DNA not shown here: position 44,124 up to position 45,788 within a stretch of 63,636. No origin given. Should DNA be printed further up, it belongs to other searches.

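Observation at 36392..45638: Tightly packed operon that looks like a pathway for an unrecognised CMP-activated, possibly branched-chain sugar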

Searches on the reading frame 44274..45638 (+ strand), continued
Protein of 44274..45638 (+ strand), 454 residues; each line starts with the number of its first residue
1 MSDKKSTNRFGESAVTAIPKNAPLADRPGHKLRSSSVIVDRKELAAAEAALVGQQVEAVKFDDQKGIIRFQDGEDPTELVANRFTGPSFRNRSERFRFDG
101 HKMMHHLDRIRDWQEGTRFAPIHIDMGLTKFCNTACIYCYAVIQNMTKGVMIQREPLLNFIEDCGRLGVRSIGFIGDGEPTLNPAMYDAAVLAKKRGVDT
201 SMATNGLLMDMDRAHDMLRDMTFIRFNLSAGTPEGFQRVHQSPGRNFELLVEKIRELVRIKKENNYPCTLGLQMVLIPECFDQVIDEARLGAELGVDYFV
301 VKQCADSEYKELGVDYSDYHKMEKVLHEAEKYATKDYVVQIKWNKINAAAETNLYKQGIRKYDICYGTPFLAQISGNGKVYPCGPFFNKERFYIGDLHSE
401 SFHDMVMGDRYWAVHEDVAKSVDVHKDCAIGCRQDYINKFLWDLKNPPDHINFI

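Call 62: search_protein_families(library=ncbifam, proteins=[L087:4869-5855:+, L087:5866-6429:+, L087:6434-7954:+, L087:3759-4859:+], max_evalue=1e-10)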
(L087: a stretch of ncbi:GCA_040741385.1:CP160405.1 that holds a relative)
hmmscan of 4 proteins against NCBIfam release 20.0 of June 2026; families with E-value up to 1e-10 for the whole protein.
L087:4869-5855:+ (328 aa): 24 families
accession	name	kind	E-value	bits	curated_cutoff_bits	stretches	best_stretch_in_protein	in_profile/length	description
TIGR01179.1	galE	equivalog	6.6e-55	186.2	262.3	1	2-292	1-316/332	UDP-glucose 4-epimerase GalE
TIGR04180.1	EDH_00030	hypoth_equivalog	1e-52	179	475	1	3-287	1-295/297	NAD-dependent 4,6-dehydratase LegB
TIGR01181.1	dTDP_gluc_dehyt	equivalog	8.6e-50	169.6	365.1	1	2-298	1-308/321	dTDP-glucose 4,6-dehydratase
NF011728.1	PRK15181.1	equivalog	3.5e-41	141.3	760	1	3-258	18-282/348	Vi polysaccharide biosynthesis UDP-N-acetylglucosaminuronic acid C-4 epimerase TviC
NF007490.0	PRK10084.1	subfamily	1.3e-38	132.9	649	2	1-109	1-113/361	dTDP-glucose 4,6-dehydratase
NF007582.0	PRK10217.1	equivalog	5.5e-38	131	698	1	2-241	3-253/355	dTDP-glucose 4,6-dehydratase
NF007956.0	PRK10675.1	subfamily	1.9e-35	122.6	394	1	1-290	1-318/338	UDP-glucose 4-epimerase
TIGR02197.1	heptose_epim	equivalog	6.9e-33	114.1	274.6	1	3-301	1-313/316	ADP-glyceromanno-heptose 6-epimerase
NF042422.1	oxyalk_red_OleD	equivalog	1.4e-24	87.1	580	1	1-235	1-222/329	2-alkyl-3-oxoalkanoate reductase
TIGR03466.1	HpnA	hypoth_equivalog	3.1e-24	85.5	367.65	1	1-235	1-224/327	hopanoid-associated sugar epimerase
NF042423.1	oxyalk_red_Shew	equivalog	1.2e-19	70.5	580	1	2-230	10-223/331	2-alkyl-3-oxoalkanoate reductase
TIGR01472.1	gmd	equivalog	2.7e-18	66.3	415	1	4-184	4-195/342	GDP-mannose 4,6-dehydratase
NF047922.1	GDPFucSynFcl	equivalog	2.5e-17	63.3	500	1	2-297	4-297/308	GDP-L-fucose synthase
NF008872.0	PRK11908.1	equivalog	2.7e-17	62.9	294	1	1-251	2-264/349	bifunctional UDP-4-keto-pentose/UDP-xylose synthase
NF043036.1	ErythonDh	equivalog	2.7e-17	62.9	325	1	1-170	1-175/321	D-erythronate dehydrogenase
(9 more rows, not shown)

L087:5866-6429:+ (187 aa): 5 families
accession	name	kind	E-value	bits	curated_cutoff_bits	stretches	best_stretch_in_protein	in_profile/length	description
TIGR00441.1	gmhA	equivalog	3.2e-26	92.3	209.45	1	45-182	9-151/154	D-sedoheptulose 7-phosphate isomerase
NF010546.0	PRK13936.1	equivalog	2.1e-23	83.1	276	1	41-182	37-186/197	phosphoheptose isomerase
NF001628.0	PRK00414.1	equivalog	1.3e-21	77.1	265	1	43-146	40-148/192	D-sedoheptulose 7-phosphate isomerase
NF010547.0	PRK13938.1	equivalog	1.3e-15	57.6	320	1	46-184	44-187/196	D-sedoheptulose 7-phosphate isomerase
NF008138.0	PRK10886.1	equivalog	1.4e-13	51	352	1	46-159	40-159/196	DnaA initiator-associating protein DiaA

L087:6434-7954:+ (506 aa): 4 families
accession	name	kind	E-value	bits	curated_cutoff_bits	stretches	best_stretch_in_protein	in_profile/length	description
NF008454.0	PRK11316.1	equivalog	2.9e-48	164.7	521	2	186-484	4-296/475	bifunctional D-glycero-beta-D-manno-heptose-7-phosphate kinase/D-glycero-beta-D-manno-heptose 1-phosphate adenylyltransferase HldE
TIGR02198.1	rfaE_dom_I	equivalog_domain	2.2e-33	115.7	345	1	189-484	4-298/315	D-glycero-beta-D-manno-heptose-7-phosphate kinase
TIGR02199.1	rfaE_dom_II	equivalog_domain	4.1e-29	101.3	181.5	1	17-154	4-136/144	D-glycero-beta-D-manno-heptose 1-phosphate adenylyltransferase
TIGR00125.1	cyt_tran_rel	domain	2.6e-13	49.9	27.7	1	27-90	2-64/65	adenylyltransferase/cytidyltransferase family protein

L087:3759-4859:+ (366 aa): 10 families
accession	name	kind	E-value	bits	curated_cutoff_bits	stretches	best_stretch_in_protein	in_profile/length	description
TIGR04317.1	W_rSAM_matur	equivalog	5.1e-23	81.8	380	1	38-307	6-279/349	tungsten cofactor oxidoreductase radical SAM maturase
NF038283.1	viperin_w_prok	equivalog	1.8e-16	60.2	180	1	47-179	11-150/281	viperin family antiviral radical SAM protein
TIGR02668.1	moaA_archaeal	equivalog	1.8e-15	56.7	325.25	1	46-207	18-174/303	GTP 3',8-cyclase MoaA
TIGR02666.1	moaA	equivalog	2.1e-14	53.2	284.05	1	39-210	11-184/336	GTP 3',8-cyclase MoaA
TIGR04466.1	rSAM_BlsE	equivalog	2e-13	50.5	400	1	39-176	4-138/327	cytosylglucuronate decarboxylase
NF001199.0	PRK00164.2-1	equivalog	2.6e-13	49.8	231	1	42-175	16-148/308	GTP 3',8-cyclase MoaA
TIGR04545.1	rSAM_ahbD_hemeb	equivalog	1.5e-12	47.6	500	0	47-211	9-167/339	heme b synthase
NF050035.1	rSAM_WgK_link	exception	3.5e-12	46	650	0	33-131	4-103/367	radical SAM/SPASM peptide maturase WgkB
NF045574.1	sacti_mat_StsB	exception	2.9e-11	42.9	625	0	46-152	104-210/466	StsB family radical SAM/SPASM domain sactipeptide maturase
TIGR03470.1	HpnH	equivalog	4.7e-11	42.2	225.05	0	33-219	23-200/318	adenosyl-hopene transferase HpnH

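Call 68: fold_search(model_id=the predicted structure, library=pdb)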
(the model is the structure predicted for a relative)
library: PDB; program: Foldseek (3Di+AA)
matches with E <= 10: 1718; with E <= 0.001: 97
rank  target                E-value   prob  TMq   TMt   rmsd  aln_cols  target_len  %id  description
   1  8hzv_B                1.6e-12  1.00  0.51  0.49   5.9       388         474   14  The crystal structure of a Radical SAM Enzyme DesII (released 2024-07-10)
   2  8hzv_D                4.7e-12  1.00  0.49  0.47   7.4       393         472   15  The crystal structure of a Radical SAM Enzyme DesII (released 2024-07-10)
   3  8hzy_B                7.4e-12  1.00  0.49  0.49   6.5       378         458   15  The crystal structure of a Radical SAM Enzyme DesII (released 2024-07-10)
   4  5v1s_B                7.8e-12  1.00  0.50  0.52   8.8       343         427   12  Crystal structure of Streptococcus suis SuiB bound to S-adenosylmethionine (released 2017-08-30)
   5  8hzy_A                8.8e-12  1.00  0.50  0.49   6.2       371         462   14  The crystal structure of a Radical SAM Enzyme DesII (released 2024-07-10)
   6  8hzv_C                1.3e-11  1.00  0.56  0.53   4.9       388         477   15  The crystal structure of a Radical SAM Enzyme DesII (released 2024-07-10)
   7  8hzv_A                2.3e-11  1.00  0.48  0.46   7.2       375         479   16  The crystal structure of a Radical SAM Enzyme DesII (released 2024-07-10)
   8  5v1t_A                2.5e-11  1.00  0.50  0.51   8.9       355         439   12  Crystal structure of Streptococcus suis SuiB bound to precursor peptide SuiA (released 2017-08-30)
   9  5v1q_B                2.6e-11  1.00  0.50  0.51   9.2       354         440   12  Crystal structure of Streptococcus suis SuiB (released 2017-08-30)
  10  6efn                  2.9e-11  1.00  0.46  0.54   7.1       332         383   17  Structure of a RiPP maturase, SkfB (released 2018-10-24)
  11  5v1s_A                4.9e-11  1.00  0.50  0.53   6.3       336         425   11  Crystal structure of Streptococcus suis SuiB bound to S-adenosylmethionine (released 2017-08-30)
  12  5v1q_A                4.9e-11  1.00  0.51  0.53   8.0       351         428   11  Crystal structure of Streptococcus suis SuiB (released 2017-08-30)
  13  6q2p_B                1.8e-09  1.00  0.43  0.63   9.8       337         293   13  Crystal structure of mouse viperin bound to cytidine triphosphate and S-adenosylhomocysteine (released 2020-01-22)
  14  6q2p_A                2.2e-09  1.00  0.43  0.63   9.9       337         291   13  Crystal structure of mouse viperin bound to cytidine triphosphate and S-adenosylhomocysteine (released 2020-01-22)
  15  5why_B                2.2e-09  1.00  0.44  0.47  13.8       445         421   14  Structural Insights into Thioether Bond Formation in the Biosynthesis of Sactipeptides (released 2017-07-26)
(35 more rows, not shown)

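Call 86: search_dna_similar(query=window:44274-45638:+, collection=plasmids, mode=protein, max_rows=15)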
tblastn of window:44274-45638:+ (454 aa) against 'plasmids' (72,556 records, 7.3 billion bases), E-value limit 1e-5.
Records with a match: 25; places in all: 29; records where one place covers at least 80% of the query: 1.
Best place of each record, by identity: <60% 25.
By first word of the organism name: Clostridium 13; Streptomyces 3; Bacillus 3; Solidesulfovibrio 1; Azospirillum 1; Sinorhizobium 1; Prosthecochloris 1; Deinococcus 1; Brevibacillus 1.
By predicted mobility (MOB-suite, as given by PLSDB): mobilizable 12; non-mobilizable 11; conjugative 2.
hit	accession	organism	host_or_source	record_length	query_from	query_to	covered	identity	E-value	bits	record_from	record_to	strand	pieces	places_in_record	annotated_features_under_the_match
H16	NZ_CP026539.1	Solidesulfovibrio carbinolicus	-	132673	93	454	80%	40.6%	4e-81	280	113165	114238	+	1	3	radical SAM/SPASM domain-containing protein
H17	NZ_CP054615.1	Azospirillum oryzae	cell culture,soil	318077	85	454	81%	36.7%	2e-77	269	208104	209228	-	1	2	radical SAM protein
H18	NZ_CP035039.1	Sinorhizobium fredii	single cell,soil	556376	71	429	79%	22.5%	4e-7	60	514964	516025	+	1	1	radical SAM protein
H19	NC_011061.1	Prosthecochloris aestuarii DSM 271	-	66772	116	437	71%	24.4%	7e-7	60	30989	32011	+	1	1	nlpM: nif11-like peptide radical SAM maturase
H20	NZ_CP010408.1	Streptomyces vietnamensis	soil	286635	76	410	74%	21.6%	3e-17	92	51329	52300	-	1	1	radical SAM protein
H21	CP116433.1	Clostridium perfringens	Ruminant,Cell culture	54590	114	429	70%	22.3%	2e-8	64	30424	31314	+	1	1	radical SAM/SPASM domain-containing protein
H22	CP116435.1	Clostridium perfringens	Homo sapiens,Cell culture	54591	114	429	70%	22.3%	2e-8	64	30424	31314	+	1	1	radical SAM/SPASM domain-containing protein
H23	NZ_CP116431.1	Clostridium perfringens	Ruminant,Cell culture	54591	114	429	70%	22.3%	2e-8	64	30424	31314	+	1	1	radical SAM/SPASM domain-containing protein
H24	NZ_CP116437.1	Clostridium perfringens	Ruminant,Cell culture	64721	114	429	70%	22.3%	2e-8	64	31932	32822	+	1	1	radical SAM/SPASM domain-containing protein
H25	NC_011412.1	Clostridium perfringens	-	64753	114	429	70%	22.3%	2e-8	64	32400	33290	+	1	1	radical SAM/SPASM domain-containing protein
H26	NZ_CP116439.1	Clostridium perfringens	Ruminant,Cell culture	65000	114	429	70%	22.3%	2e-8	64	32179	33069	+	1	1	radical SAM/SPASM domain-containing protein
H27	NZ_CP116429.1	Clostridium perfringens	Ruminant,Cell culture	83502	114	429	70%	22.3%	2e-8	64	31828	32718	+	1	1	radical SAM/SPASM domain-containing protein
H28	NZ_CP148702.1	Clostridium perfringens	-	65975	114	429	70%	21.6%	1e-7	62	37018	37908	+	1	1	radical SAM protein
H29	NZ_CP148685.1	Clostridium perfringens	Mammal,single cell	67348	114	429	70%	21.6%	2e-7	61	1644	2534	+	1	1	radical SAM protein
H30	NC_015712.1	Clostridium perfringens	-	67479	114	429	70%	21.6%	2e-7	61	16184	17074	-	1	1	radical SAM protein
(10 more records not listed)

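Call 87: get_annotated_region(hit=H17, flank=12000)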
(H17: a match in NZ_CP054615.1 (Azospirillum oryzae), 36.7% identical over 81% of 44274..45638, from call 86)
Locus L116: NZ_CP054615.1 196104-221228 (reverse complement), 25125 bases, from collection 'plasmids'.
description: Azospirillum oryzae strain KACC 14407 plasmid unnamed1, complete sequence
organism: Azospirillum oryzae (NCBI taxid 286727)
taxonomy: Bacteria; Pseudomonadota; Alphaproteobacteria; Rhodospirillales; Azospirillaceae; Azospirillum; Azospirillum oryzae
host: -; source: cell culture,soil; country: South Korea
typing (MOB-suite, as given by PLSDB): non-mobilizable; replicon rep_cluster_1806
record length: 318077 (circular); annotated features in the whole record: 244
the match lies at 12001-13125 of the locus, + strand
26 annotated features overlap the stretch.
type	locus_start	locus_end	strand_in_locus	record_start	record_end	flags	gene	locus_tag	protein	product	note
CDS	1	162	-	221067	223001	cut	-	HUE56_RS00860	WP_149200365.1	carbamoyltransferase N-terminal domain-containing protein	GO:0009058 - biosynthetic process [Evidence IEA]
CDS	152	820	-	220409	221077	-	-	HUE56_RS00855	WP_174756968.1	class I SAM-dependent methyltransferase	-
CDS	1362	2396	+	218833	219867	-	-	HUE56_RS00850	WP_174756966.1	NAD-dependent epimerase/dehydratase family protein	-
CDS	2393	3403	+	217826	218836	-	-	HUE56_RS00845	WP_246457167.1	SDR family oxidoreductase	-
CDS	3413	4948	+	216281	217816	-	-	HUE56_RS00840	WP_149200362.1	PfkB family carbohydrate kinase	-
CDS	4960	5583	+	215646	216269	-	-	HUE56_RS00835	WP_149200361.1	SIS domain-containing protein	-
CDS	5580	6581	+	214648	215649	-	-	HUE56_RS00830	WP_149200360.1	SDR family oxidoreductase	-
CDS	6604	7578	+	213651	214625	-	-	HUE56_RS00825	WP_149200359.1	thiamine pyrophosphate-dependent dehydrogenase E1 component subunit alpha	-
CDS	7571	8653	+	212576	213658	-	-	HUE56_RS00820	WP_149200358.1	transketolase C-terminal domain-containing protein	-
CDS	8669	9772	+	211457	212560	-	-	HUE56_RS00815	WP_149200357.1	DegT/DnrJ/EryC1/StrS family aminotransferase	-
CDS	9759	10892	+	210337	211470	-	-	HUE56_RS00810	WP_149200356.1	DegT/DnrJ/EryC1/StrS family aminotransferase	-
CDS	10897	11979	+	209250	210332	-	-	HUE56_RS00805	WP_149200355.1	hypothetical protein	-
CDS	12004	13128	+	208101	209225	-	-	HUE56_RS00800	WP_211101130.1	radical SAM protein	-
CDS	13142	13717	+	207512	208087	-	-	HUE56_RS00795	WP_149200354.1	NUDIX domain-containing protein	-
CDS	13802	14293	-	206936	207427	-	-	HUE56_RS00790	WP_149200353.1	RT0821/Lpp0805 family surface protein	-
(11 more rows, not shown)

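Call 88: get_annotated_region(hit=H16, flank=12000)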
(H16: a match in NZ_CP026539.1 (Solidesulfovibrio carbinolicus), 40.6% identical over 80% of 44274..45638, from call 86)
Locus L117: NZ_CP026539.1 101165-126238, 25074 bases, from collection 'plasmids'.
description: Solidesulfovibrio carbinolicus strain DSM 3852 plasmid pDCAR1, complete sequence
organism: Solidesulfovibrio carbinolicus (NCBI taxid 296842)
taxonomy: Bacteria; Thermodesulfobacteriota; Desulfovibrionia; Desulfovibrionales; Desulfovibrionaceae; Solidesulfovibrio; Solidesulfovibrio carbinolicus
host: -; source: -; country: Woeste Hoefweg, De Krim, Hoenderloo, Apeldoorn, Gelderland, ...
typing (MOB-suite, as given by PLSDB): non-mobilizable
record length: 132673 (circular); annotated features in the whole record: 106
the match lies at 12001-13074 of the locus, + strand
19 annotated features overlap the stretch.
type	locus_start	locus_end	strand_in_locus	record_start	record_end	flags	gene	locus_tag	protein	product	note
CDS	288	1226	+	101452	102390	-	-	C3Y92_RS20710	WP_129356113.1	transketolase C-terminal domain-containing protein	-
CDS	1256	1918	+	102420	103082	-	-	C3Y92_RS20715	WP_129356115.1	class I SAM-dependent methyltransferase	-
CDS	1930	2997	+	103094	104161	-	-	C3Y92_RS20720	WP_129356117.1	radical SAM protein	-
CDS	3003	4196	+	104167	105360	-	-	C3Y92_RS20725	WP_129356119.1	class I SAM-dependent methyltransferase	-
CDS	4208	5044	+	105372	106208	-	-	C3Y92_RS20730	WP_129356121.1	sugar nucleotide-binding protein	-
CDS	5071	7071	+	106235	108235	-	-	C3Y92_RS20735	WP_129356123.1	hypothetical protein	-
CDS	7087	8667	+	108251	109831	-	-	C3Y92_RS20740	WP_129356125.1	TIGR04372 family glycosyltransferase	GO:0016051 - carbohydrate biosynthetic process [Evidence IEA]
CDS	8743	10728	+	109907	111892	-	-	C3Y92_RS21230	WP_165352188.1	hypothetical protein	-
CDS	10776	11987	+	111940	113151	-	-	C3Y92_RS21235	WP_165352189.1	class I SAM-dependent methyltransferase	-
CDS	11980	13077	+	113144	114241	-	-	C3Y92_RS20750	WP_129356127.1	radical SAM/SPASM domain-containing protein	-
CDS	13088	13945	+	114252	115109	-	-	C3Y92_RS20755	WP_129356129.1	NAD(P)-dependent oxidoreductase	-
CDS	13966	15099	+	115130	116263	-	-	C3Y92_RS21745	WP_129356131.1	class I SAM-dependent methyltransferase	-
CDS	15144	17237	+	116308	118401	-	-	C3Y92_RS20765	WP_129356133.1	6-hydroxymethylpterin diphosphokinase MptE-like protein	-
CDS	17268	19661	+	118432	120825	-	-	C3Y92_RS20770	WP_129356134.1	radical SAM protein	-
CDS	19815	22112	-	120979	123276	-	-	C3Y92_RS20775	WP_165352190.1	cobalamin-dependent protein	-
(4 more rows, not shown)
